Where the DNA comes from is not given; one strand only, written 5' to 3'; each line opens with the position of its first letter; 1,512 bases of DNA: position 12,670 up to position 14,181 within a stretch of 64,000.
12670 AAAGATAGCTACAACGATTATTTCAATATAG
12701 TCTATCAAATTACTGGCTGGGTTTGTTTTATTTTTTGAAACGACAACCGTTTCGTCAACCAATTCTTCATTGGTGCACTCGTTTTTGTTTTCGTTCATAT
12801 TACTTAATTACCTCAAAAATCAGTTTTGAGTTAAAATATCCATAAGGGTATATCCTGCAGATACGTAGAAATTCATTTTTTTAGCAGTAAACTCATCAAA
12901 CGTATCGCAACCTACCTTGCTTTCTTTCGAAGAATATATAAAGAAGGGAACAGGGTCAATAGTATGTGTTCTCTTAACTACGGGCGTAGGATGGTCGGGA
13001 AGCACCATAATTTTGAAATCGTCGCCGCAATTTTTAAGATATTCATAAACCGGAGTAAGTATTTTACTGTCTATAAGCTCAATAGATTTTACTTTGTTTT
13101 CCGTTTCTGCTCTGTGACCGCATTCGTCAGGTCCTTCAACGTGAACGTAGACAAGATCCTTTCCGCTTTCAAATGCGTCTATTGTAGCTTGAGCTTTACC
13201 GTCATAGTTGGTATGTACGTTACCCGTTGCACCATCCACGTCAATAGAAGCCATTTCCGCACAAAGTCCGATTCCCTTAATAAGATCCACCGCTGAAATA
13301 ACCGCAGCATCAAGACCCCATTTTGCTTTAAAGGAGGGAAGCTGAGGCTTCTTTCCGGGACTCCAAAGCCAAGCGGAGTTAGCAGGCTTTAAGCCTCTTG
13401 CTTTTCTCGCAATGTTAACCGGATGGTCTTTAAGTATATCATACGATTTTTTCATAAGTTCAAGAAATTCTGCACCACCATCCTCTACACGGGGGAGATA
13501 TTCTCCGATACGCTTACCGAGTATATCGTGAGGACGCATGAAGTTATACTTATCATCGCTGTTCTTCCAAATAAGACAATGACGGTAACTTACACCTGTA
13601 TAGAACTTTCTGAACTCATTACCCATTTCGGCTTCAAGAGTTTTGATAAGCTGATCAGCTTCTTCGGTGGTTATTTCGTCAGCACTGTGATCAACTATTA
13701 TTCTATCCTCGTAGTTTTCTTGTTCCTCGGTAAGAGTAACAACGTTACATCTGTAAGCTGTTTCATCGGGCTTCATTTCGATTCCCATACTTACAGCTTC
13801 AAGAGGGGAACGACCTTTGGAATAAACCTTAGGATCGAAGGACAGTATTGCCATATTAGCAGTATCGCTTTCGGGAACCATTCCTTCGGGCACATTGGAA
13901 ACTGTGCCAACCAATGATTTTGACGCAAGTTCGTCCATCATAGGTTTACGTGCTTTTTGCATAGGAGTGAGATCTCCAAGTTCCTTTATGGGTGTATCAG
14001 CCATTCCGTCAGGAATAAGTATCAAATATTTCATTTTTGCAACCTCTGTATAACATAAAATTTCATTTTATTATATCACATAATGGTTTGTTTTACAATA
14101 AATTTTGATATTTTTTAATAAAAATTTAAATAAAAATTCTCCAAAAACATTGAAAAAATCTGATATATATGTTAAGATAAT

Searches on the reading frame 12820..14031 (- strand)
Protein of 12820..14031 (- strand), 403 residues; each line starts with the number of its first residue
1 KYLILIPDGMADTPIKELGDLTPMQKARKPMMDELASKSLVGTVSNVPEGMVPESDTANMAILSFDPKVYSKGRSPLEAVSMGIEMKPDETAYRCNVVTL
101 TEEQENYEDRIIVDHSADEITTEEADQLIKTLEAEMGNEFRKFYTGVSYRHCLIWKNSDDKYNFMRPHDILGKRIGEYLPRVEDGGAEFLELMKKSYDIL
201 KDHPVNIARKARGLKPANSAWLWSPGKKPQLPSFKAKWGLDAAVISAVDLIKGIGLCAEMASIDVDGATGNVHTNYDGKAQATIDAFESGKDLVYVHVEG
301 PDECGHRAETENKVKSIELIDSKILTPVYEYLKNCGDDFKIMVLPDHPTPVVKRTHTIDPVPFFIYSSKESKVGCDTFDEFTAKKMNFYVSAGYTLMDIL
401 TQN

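Call 74: search_protein_families(library=pfam, proteins=[window:12820-14031:-], max_evalue=0.00001)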
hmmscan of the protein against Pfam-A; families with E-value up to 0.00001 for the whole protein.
window:12820-14031:- (403 aa): 2 families
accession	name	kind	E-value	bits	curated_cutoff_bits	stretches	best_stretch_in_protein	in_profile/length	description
PF10143.14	PhosphMutase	-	3.6e-56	190.1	21.5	1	36-206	1-170/170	2,3-bisphosphoglycerate-independent phosphoglycerate mutase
PF01676.23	Metalloenzyme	-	3e-40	138.8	24.3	1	1-398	2-247/252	Metalloenzyme superfamily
